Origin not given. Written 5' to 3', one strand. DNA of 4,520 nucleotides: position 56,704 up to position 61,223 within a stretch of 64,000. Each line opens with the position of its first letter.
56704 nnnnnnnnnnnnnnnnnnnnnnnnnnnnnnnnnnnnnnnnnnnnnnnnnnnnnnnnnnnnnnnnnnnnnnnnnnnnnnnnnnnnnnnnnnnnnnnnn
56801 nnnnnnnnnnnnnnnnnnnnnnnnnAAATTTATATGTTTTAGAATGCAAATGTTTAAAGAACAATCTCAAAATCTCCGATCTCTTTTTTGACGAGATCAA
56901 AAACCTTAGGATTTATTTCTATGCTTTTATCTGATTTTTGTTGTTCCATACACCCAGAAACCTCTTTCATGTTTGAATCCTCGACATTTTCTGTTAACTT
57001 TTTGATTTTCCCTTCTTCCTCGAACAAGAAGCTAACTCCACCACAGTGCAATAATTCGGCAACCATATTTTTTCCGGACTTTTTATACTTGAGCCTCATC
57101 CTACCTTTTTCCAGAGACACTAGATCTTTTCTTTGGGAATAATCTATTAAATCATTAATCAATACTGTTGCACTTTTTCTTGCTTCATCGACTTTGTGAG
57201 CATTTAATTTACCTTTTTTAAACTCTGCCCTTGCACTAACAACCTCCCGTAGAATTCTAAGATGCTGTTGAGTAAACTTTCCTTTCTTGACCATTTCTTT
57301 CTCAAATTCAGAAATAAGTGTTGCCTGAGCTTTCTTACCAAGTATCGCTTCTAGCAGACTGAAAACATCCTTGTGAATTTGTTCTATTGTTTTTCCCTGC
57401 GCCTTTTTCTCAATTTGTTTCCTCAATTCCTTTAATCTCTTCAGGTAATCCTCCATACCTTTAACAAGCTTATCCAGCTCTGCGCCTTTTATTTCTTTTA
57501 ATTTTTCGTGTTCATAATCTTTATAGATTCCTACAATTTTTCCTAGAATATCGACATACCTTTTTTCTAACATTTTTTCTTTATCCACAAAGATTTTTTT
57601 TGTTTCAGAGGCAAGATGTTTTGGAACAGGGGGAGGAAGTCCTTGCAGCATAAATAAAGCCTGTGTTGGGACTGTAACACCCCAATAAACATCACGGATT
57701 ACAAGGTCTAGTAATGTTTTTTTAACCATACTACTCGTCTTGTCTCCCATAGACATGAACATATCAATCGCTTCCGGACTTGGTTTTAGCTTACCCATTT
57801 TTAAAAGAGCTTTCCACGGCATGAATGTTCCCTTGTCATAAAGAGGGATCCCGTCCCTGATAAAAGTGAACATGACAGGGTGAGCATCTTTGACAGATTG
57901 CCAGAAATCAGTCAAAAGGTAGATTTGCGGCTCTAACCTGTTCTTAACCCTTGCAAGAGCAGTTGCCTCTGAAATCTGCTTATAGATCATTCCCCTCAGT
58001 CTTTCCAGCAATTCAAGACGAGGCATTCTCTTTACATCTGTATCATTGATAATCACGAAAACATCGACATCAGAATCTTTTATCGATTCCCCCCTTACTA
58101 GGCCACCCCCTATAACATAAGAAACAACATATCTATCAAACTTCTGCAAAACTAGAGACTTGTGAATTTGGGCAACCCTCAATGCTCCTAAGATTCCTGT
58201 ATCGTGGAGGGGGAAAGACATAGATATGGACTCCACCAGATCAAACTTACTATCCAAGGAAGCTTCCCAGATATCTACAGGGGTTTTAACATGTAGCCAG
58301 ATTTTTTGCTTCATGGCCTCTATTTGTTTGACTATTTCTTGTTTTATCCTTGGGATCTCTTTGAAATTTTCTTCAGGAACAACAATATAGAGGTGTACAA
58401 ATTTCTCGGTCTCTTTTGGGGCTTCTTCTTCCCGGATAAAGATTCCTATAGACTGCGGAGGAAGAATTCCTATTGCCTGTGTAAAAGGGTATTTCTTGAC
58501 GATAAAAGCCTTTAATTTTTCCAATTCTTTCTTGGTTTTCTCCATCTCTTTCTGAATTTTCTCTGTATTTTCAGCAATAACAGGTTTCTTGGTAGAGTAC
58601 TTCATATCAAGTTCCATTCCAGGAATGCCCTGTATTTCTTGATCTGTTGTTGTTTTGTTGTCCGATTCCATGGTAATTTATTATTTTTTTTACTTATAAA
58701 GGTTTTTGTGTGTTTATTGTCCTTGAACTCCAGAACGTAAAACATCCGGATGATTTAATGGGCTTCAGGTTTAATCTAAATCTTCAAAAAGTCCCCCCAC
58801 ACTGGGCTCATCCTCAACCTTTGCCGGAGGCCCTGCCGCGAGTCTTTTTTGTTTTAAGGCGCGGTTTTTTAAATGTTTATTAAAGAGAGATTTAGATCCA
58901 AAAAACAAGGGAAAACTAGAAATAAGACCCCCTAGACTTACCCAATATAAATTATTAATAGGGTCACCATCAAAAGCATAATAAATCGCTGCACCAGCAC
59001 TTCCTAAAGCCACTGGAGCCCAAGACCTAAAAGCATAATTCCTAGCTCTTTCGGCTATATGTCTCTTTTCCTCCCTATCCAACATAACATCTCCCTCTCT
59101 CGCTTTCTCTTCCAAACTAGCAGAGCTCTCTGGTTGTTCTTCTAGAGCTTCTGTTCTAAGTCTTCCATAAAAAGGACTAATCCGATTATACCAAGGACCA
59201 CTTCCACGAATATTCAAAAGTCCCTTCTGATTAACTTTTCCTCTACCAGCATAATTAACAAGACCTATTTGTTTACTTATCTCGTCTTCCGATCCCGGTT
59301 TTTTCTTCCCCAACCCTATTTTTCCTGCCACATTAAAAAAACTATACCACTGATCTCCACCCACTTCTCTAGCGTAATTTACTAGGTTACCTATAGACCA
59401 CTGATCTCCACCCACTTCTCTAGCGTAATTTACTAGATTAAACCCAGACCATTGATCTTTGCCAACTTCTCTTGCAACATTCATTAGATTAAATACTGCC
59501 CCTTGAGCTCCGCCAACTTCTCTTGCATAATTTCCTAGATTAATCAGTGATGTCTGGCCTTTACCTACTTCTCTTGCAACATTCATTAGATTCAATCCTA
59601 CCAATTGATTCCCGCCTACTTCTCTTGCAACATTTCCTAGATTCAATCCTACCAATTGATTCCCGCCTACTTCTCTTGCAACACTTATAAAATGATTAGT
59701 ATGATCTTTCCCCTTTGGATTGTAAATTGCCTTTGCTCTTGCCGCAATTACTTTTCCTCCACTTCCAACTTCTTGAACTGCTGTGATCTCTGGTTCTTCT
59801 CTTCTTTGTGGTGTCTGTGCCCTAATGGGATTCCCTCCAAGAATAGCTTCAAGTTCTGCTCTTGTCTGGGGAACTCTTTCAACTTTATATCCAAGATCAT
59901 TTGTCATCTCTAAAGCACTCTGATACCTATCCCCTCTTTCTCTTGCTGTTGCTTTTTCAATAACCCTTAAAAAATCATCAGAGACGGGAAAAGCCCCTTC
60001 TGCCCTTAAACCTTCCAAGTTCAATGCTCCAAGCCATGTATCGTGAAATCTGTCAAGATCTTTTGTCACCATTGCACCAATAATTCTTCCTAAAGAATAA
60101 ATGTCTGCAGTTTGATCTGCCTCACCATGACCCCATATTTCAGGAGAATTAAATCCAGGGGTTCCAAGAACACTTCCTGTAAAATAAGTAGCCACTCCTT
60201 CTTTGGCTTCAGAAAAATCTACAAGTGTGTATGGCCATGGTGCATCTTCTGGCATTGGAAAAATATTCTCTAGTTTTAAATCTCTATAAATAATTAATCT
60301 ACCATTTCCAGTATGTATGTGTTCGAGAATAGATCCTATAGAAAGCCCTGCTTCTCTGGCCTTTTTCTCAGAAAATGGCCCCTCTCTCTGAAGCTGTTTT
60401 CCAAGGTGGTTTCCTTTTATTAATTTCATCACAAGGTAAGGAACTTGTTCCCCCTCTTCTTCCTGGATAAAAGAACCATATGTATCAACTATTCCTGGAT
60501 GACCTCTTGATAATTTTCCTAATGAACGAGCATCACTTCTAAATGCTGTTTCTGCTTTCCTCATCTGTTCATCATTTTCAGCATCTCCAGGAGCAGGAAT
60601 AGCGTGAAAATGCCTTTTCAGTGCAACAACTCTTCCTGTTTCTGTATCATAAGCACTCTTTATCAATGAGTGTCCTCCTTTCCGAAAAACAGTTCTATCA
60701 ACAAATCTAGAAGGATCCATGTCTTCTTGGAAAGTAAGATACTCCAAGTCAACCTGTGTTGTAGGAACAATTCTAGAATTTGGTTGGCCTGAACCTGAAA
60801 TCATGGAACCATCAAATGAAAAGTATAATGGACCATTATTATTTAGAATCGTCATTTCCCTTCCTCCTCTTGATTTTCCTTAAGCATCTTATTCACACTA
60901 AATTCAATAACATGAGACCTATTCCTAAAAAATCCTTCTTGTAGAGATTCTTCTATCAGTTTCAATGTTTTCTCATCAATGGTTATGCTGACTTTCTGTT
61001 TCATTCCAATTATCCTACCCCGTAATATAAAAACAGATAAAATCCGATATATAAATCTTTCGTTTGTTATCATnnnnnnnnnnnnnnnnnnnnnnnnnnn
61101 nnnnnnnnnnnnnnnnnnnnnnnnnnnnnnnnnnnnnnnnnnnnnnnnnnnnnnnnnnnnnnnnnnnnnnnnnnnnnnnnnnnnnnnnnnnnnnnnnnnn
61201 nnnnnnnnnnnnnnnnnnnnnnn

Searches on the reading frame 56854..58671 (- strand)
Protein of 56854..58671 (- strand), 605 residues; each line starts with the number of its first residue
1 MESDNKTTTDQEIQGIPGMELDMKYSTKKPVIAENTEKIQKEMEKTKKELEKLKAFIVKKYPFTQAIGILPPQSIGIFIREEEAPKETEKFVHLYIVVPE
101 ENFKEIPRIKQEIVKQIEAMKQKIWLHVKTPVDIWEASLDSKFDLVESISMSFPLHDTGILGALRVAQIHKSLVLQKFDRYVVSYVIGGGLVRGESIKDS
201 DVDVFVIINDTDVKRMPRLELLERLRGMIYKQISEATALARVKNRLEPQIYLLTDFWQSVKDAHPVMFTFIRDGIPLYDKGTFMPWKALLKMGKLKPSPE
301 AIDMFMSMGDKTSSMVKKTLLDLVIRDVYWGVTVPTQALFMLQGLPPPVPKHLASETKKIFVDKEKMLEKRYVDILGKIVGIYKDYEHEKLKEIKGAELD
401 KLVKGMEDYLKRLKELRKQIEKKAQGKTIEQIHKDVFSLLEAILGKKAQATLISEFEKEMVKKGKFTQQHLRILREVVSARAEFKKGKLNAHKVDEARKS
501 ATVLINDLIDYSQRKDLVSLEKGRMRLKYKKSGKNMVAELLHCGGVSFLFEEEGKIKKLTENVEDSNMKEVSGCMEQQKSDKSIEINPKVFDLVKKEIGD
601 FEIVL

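Call 41: find_related_loci(query=window:56854-58671:-, collection=metagenome_contigs, flank=6000)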
Query window:56854-58671:- (605 aa) in metagenome_contigs; peptide patterns used: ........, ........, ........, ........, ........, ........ (x = any residue, [..] = any of these).
600 stretches matched a pattern (row limit reached: there are more); 359 encode a relative of the query (tblastn E <= 1e-3); the best 80 are kept; 80 distinct loci.
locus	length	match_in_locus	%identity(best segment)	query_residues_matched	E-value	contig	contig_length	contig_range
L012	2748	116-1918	82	1-605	0e+0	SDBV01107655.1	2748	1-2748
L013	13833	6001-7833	71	2-605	0e+0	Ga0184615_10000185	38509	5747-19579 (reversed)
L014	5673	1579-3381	71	12-605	0e+0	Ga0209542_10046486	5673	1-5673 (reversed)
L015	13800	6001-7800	72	13-605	0e+0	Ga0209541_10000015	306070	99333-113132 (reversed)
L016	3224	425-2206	71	10-605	0e+0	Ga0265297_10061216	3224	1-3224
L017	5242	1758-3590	72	1-605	0e+0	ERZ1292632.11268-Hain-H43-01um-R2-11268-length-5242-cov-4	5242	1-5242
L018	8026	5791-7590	71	13-605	0e+0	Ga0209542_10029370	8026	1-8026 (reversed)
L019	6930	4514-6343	68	2-605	0e+0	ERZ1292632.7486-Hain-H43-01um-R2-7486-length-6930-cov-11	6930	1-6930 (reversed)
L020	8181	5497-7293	69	13-605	0e+0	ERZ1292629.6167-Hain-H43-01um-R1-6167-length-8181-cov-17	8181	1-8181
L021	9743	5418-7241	72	1-605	0e+0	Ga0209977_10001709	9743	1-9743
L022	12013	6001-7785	71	16-605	0e+0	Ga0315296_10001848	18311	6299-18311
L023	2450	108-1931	71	1-605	0e+0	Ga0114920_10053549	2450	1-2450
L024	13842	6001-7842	67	1-605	0e+0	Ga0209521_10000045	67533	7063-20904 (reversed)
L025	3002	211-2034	67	2-605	0e+0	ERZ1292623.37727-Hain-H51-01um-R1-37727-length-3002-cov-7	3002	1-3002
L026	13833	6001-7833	66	1-605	0e+0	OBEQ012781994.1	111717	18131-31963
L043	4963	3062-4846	64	15-605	0e+0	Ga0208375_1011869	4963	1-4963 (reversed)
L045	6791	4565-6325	67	16-605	0e+0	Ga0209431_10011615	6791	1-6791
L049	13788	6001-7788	68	10-605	0e+0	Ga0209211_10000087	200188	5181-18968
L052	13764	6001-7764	66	16-605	0e+0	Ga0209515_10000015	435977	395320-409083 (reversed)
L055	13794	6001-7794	66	3-605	0e+0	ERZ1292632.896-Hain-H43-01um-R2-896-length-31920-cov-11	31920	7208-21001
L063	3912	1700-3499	65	8-605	0e+0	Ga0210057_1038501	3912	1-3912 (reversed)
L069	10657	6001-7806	66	3-605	0e+0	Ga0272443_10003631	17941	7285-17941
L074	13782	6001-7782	62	15-605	0e+0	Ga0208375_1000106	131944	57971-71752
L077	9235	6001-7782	63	15-605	0e+0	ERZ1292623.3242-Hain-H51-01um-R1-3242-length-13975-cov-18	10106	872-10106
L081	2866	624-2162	71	6-519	0e+0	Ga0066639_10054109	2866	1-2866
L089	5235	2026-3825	62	3-605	0e+0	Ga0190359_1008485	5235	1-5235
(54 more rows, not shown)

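Call 50: search_protein_families(library=ncbifam, proteins=[window:56854-58671:-], max_evalue=0.01)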
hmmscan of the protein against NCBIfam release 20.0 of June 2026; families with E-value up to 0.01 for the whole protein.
window:56854-58671:- (605 aa): 0 families

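Call 52: search_protein_families(library=pfam, proteins=[L069:1562-2332:+, L069:2574-2891:+, L069:3457-4155:+, L069:4121-4396:+, L069:4725-5291:+, L069:5617-5934:+, L063:436-1017:-, L063:1126-1440:+, L074:783-1175:-, L074:1159-1413:-], max_evalue=0.01)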
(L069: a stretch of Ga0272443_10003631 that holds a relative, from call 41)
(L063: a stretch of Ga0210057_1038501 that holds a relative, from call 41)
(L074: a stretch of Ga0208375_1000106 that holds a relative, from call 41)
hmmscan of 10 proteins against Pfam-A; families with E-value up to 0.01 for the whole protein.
L069:1562-2332:+ (256 aa): 1 family
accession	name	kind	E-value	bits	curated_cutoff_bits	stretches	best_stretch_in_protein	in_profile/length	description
PF16715.11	CDPS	-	9.7e-12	45.5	27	1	46-227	19-200/220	Cyclodipeptide synthase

L069:2574-2891:+ (105 aa): 0 families

L069:3457-4155:+ (232 aa): 0 families

L069:4121-4396:+ (91 aa): 3 families
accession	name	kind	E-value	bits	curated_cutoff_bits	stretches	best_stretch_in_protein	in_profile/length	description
PF14947.12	HTH_45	-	9.6e-18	64.4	25.5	1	4-81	1-73/77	Winged helix-turn-helix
PF09756.15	DDRGK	-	0.00066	19.8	27.8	1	5-77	97-167/188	DDRGK domain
PF14277.12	DUF4364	-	0.0011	19.2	26.9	1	23-78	18-74/162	Domain of unknown function (DUF4364)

L069:4725-5291:+ (188 aa): 1 family
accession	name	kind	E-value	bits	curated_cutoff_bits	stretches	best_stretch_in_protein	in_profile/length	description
PF01936.24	NYN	-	2.7e-19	70.6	24.2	1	16-170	2-136/145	NYN domain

L069:5617-5934:+ (105 aa): 0 families

L063:436-1017:- (193 aa): 2 families
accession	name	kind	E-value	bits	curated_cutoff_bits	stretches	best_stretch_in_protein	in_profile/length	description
PF03358.20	FMN_red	-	2.8e-43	147.5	24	1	1-146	1-148/152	NADPH-dependent FMN reductase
PF02525.22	Flavodoxin_2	-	9.8e-15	55.2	27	1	1-103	1-105/198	Flavodoxin-like fold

L063:1126-1440:+ (104 aa): 2 families
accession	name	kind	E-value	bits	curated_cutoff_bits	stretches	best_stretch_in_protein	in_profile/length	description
PF01638.23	HxlR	-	2.5e-18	66.2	20.8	1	14-103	1-88/91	HxlR-like helix-turn-helix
PF22381.2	Staph_reg_Sar_Rot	-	0.0076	16.8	27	1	27-86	24-80/85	Transcriptional regulator SarA/Rot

L074:783-1175:- (130 aa): 1 family
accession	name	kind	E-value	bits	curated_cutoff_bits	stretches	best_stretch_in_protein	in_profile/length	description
PF01850.27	PIN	-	2.3e-12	48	23.6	1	4-124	2-119/120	PIN domain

L074:1159-1413:- (84 aa): 0 families

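Call 53: search_protein_families(library=pfam, proteins=[L089:278-490:+, L089:481-693:+, L089:819-1064:-, L089:1051-1284:-, L089:1449-2000:+, L013:5516-5773:-, L081:166-432:-, L069:3-593:+, L069:727-972:+, L069:1175-1480:+], max_evalue=0.01)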
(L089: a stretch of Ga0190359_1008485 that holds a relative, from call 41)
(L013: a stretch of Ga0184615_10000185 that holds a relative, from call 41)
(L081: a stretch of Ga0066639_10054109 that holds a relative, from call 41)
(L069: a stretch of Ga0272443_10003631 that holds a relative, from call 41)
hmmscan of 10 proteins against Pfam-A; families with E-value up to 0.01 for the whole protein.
L089:278-490:+ (70 aa): 1 family
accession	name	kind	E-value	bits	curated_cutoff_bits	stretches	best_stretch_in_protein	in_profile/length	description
PF14076.12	DUF4258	-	2.5e-10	40.9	25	1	5-69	1-71/71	Domain of unknown function (DUF4258)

L089:481-693:+ (70 aa): 1 family
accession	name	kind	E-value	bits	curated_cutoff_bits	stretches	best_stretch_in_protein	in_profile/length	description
PF10049.14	DUF2283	-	1.5e-14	54.3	23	1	4-55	1-49/49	Protein of unknown function (DUF2283)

L089:819-1064:- (81 aa): 1 family
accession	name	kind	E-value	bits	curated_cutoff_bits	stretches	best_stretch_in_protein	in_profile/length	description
PF05016.21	ParE_toxin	-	9.9e-06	26.5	23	1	4-80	1-89/89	ParE toxin of type II toxin-antitoxin system, parDE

L089:1051-1284:- (77 aa): 0 families

L089:1449-2000:+ (183 aa): 4 families
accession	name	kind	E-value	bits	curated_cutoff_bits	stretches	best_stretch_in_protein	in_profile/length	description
PF04542.20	Sigma70_r2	-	1.1e-16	60.8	24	1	29-92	2-67/71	Sigma-70 region 2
PF08281.18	Sigma70_r4_2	-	5.5e-07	29.6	25.7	1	127-172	5-51/54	Sigma-70, region 4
PF00196.25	GerE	-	0.00032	20.7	23.5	1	139-169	9-39/57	Bacterial regulatory proteins, luxR family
PF04545.22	Sigma70_r4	-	0.0082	16.1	24.1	0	142-171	14-44/50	Sigma-70, region 4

L013:5516-5773:- (85 aa): 0 families

L081:166-432:- (88 aa): 0 families

L069:3-593:+ (196 aa): 1 family
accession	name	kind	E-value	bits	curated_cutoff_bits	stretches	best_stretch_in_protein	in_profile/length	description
PF00857.26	Isochorismatase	-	3.8e-25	89.4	27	1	4-183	2-174/175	Isochorismatase domain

L069:727-972:+ (81 aa): 0 families

L069:1175-1480:+ (101 aa): 1 family
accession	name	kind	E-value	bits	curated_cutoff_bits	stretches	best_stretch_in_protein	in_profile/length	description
PF03729.18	DUF308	-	0.0038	17.9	25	1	3-47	24-72/73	Short repeat of unknown function (DUF308)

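Call 78: search_protein_families(library=phrogs, alignment_id=A3, max_evalue=0.00001)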
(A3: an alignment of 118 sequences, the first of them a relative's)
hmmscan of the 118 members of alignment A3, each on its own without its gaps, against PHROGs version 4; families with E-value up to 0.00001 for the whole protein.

A. member 1, L052:11207-12322:- (371 aa): 0 families

B. families by the number of members that match (of 118 scanned): 84 families (the first 25 are shown)
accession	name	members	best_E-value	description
phrog_1802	-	2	2.1e-26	radical SAM domain-containing protein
phrog_3545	-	2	1.1e-13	-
phrog_18916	-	2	2.4e-08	-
phrog_12033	-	1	2.9e-168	-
phrog_16140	-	1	3.7e-123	-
phrog_1423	-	1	1e-117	Reverse transcriptase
phrog_12787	-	1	1.4e-112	-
phrog_28604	-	1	1.7e-79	-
phrog_1211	-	1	5.4e-74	2-aminooxy adenylosuccinate synthetase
phrog_160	-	1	1.2e-70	thymidylate synthase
phrog_2895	-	1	2.7e-63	-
phrog_5725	-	1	1.2e-61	chaperonin groEL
phrog_262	-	1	1.4e-57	DNA polymerase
phrog_6397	-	1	3.3e-55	ribonucleotide reductase large subunit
phrog_62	-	1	1.6e-48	DNA helicase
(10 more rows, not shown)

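Call 80: search_protein_families(library=pfam, proteins=[L017:174-1349:-, L018:4233-5543:+, L049:3796-4437:+, L077:4900-5640:-, L077:3912-4892:+, L043:1207-1947:-, L043:192-1199:+, L052:4471-5415:-, L055:2629-3567:-, L045:1429-2382:-], max_evalue=0.001)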
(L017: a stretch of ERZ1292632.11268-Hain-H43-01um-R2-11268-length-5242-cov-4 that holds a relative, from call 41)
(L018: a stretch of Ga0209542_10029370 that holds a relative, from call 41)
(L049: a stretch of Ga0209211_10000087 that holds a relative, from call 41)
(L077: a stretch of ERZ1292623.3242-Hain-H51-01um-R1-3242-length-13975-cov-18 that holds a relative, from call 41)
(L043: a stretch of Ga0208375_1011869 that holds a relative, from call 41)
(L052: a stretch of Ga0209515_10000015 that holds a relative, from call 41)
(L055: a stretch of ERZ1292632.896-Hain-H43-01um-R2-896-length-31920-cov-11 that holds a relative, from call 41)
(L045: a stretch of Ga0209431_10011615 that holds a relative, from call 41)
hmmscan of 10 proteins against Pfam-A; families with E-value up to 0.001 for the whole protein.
L017:174-1349:- (391 aa): 1 family
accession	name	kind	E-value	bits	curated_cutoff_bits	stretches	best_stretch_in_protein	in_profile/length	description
PF23774.1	TPR_GEMI5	-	0.00019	21.4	33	0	98-144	162-208/209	GEMI5 TPR domain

L018:4233-5543:+ (436 aa): 1 family
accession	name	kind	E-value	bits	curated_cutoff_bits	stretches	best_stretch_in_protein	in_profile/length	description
PF02661.23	Fic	-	2.2e-13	51.3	24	1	281-383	2-93/93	Fic/DOC family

L049:3796-4437:+ (213 aa): 1 family
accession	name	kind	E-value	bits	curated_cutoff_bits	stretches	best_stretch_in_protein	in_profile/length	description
PF01966.28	HD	-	4.8e-15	56.3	22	1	25-127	2-115/116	HD domain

L077:4900-5640:- (246 aa): 1 family
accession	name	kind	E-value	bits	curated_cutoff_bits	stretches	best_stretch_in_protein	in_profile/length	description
PF01026.27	TatD_DNase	-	1.9e-58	198.2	27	1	3-246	1-253/253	TatD related DNase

L077:3912-4892:+ (326 aa): 1 family
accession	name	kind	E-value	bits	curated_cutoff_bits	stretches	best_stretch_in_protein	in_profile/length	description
PF02931.28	Neur_chan_LBD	-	4.1e-05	23.5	26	1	112-201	117-214/216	Neurotransmitter-gated ion-channel ligand binding domain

L043:1207-1947:- (246 aa): 2 families
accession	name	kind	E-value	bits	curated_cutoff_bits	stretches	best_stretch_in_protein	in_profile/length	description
PF01026.27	TatD_DNase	-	3.5e-60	204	27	1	3-246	1-253/253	TatD related DNase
PF01979.26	Amidohydro_1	-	0.00039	20.2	25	1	14-141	63-168/345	Amidohydrolase family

L043:192-1199:+ (335 aa): 1 family
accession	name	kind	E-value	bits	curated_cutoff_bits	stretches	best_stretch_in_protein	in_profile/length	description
PF02931.28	Neur_chan_LBD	-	2e-05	24.6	26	1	122-210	118-214/216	Neurotransmitter-gated ion-channel ligand binding domain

L052:4471-5415:- (314 aa): 6 families
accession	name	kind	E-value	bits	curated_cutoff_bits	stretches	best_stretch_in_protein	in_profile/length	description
PF07992.20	Pyr_redox_2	-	3.6e-40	138.6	26.1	1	6-297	1-289/291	Pyridine nucleotide-disulphide oxidoreductase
PF13738.12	Pyr_redox_3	-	7.5e-25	88.2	30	1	61-282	76-305/305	Pyridine nucleotide-disulphide oxidoreductase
PF00070.33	Pyr_redox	-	2.2e-11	44.6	22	1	153-223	2-79/82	Pyridine nucleotide-disulphide oxidoreductase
PF01134.28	GIDA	-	2.1e-05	24.2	22.1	0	8-37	2-29/391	Glucose inhibited division protein A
PF12831.13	FAD_oxidored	-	0.00042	20.2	27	1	7-50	1-40/416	FAD dependent oxidoreductase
PF01266.30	DAO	-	0.00049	20.2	27.9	0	7-34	1-28/353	FAD dependent oxidoreductase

L055:2629-3567:- (312 aa): 7 families
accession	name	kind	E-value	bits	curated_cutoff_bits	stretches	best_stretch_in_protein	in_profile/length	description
PF07992.20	Pyr_redox_2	-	2.7e-40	139.1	26.1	1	5-296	1-289/291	Pyridine nucleotide-disulphide oxidoreductase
PF13738.12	Pyr_redox_3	-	1.9e-28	100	30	1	59-281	75-305/305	Pyridine nucleotide-disulphide oxidoreductase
PF00070.33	Pyr_redox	-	1.3e-11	45.2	22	1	152-222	2-79/82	Pyridine nucleotide-disulphide oxidoreductase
PF00890.30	FAD_binding_2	-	5.1e-07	29.7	20.4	0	6-33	1-28/414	FAD binding domain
PF01134.28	GIDA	-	1.3e-06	28.2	22.1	1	6-37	1-30/391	Glucose inhibited division protein A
PF12831.13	FAD_oxidored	-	6.5e-05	22.8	27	1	6-49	1-40/416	FAD dependent oxidoreductase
PF01266.30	DAO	-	0.00015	21.9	27.9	0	6-32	1-27/353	FAD dependent oxidoreductase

L045:1429-2382:- (317 aa): 6 families
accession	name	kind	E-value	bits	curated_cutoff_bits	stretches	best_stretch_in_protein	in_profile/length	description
PF07992.20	Pyr_redox_2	-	2.8e-41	142.3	26.1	1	6-301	1-291/291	Pyridine nucleotide-disulphide oxidoreductase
PF13738.12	Pyr_redox_3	-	8.9e-29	101.1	30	1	62-284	77-305/305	Pyridine nucleotide-disulphide oxidoreductase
PF00070.33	Pyr_redox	-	3e-11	44.1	22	1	155-225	2-79/82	Pyridine nucleotide-disulphide oxidoreductase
PF03486.20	HI0933_like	-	4.6e-06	26.7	50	0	66-288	109-221/244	HI0933-like protein Rossmann domain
PF01266.30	DAO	-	3.1e-05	24.1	27.9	0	7-34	1-28/353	FAD dependent oxidoreductase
PF01134.28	GIDA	-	0.00096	18.7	22.1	0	7-34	1-28/391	Glucose inhibited division protein A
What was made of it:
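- All cassettes are 0.3-2 kb and none has an integrase (calls 52, 53, 80).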

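Call 92: search_protein_families(library=pfam, proteins=[window:56854-58671:-], max_evalue=0.001)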
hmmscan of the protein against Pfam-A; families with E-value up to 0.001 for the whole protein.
window:56854-58671:- (605 aa): 1 family
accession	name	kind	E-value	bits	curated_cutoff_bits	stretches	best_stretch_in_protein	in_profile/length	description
PF01909.29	NTP_transf_2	-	2.4e-05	25.1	21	1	175-230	9-59/93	Nucleotidyltransferase domain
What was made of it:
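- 56854..58671 (-): Conserved 605-aa nucleotidyltransferase-domain gene (NTP_transf_2). It is the ancestral left neighbour of tRNA-Val and was used as the synteny anchor. Pfam PF01909, 25.1 bits (call 92).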

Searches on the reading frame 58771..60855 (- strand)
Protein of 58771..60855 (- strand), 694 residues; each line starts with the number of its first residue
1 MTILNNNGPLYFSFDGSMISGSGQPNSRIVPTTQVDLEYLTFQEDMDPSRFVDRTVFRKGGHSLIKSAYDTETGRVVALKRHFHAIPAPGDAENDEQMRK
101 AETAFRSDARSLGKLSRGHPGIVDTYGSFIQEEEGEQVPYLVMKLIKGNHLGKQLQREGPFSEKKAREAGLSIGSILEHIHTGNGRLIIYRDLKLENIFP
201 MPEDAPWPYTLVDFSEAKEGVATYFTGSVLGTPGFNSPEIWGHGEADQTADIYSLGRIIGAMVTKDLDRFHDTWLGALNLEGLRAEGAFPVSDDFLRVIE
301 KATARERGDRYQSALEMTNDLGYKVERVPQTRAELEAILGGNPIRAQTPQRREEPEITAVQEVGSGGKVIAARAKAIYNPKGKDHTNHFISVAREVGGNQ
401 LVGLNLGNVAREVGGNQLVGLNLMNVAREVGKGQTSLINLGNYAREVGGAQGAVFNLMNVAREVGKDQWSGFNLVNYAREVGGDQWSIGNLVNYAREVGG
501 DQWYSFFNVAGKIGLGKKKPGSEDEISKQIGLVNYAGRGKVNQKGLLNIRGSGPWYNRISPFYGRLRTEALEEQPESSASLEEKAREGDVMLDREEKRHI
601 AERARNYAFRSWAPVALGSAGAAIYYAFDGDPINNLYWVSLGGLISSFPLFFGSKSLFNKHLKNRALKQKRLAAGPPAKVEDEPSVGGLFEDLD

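Call 50: search_protein_families(library=ncbifam, proteins=[window:58771-60855:-], max_evalue=0.01)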
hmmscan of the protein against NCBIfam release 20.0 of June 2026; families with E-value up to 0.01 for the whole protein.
window:58771-60855:- (694 aa): 8 families
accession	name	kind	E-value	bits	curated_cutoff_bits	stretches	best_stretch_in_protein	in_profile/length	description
NF033483.0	PknB_PASTA_kin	equivalog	2.2e-24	86.4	450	1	59-335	17-279/563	Stk1 family PASTA domain-containing Ser/Thr kinase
NF052427.1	StpK7MSMEG_1200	equivalog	2.6e-17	62.5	900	1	56-384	14-322/601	serine/threonine protein kinase StpK7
NF038150.1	lanthi_synth_IV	equivalog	3.7e-13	48.7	650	1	50-264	190-391/851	class IV lanthionine synthetase LanL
NF047741.1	antiphage_MADS6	equivalog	1.8e-10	40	460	1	94-346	231-473/612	methylation-associated defense system protein kinase MAD6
NF038151.1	lanthi_synth_III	equivalog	1.9e-09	36.5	575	1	92-324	257-478/833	class III lanthionine synthetase LanKC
NF043056.1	T4SS_LegK1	equivalog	1.7e-07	30.2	550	1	132-261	147-282/516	Dot/Icm T4SS effector kinase LegK1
NF009651.0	PRK13184.1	equivalog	2.9e-05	22.2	839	0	58-198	11-144/932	serine/threonine-protein kinase PknD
TIGR03903.1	TOMM_kin_cyc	equivalog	0.00013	19.9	705.75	1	103-259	23-179/1267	TOMM system kinase/cyclase fusion protein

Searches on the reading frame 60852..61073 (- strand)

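Call 7: search_protein_families(library=pfam, proteins=[window:60852-61073:-], max_evalue=1)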
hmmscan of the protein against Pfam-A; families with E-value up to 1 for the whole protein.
window:60852-61073:- (73 aa): 2 families
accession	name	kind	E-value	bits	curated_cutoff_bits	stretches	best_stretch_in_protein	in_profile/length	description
PF17723.7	RHH_8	-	0.008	16.7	25.4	1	25-69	3-47/119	Ribbon-Helix-Helix transcriptional regulator family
PF01402.27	RHH_1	-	0.13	12.7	20.5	1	28-57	2-30/39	Ribbon-helix-helix protein, copG family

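Call 51: search_protein_families(library=phrogs, proteins=[window:60852-61073:-], max_evalue=0.01)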
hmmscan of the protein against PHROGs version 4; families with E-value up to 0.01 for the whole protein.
window:60852-61073:- (73 aa): 1 family
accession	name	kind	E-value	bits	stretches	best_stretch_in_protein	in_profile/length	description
phrog_4738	-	transcription regulation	0.0066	17.1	1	24-58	13-47/59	transcriptional repressor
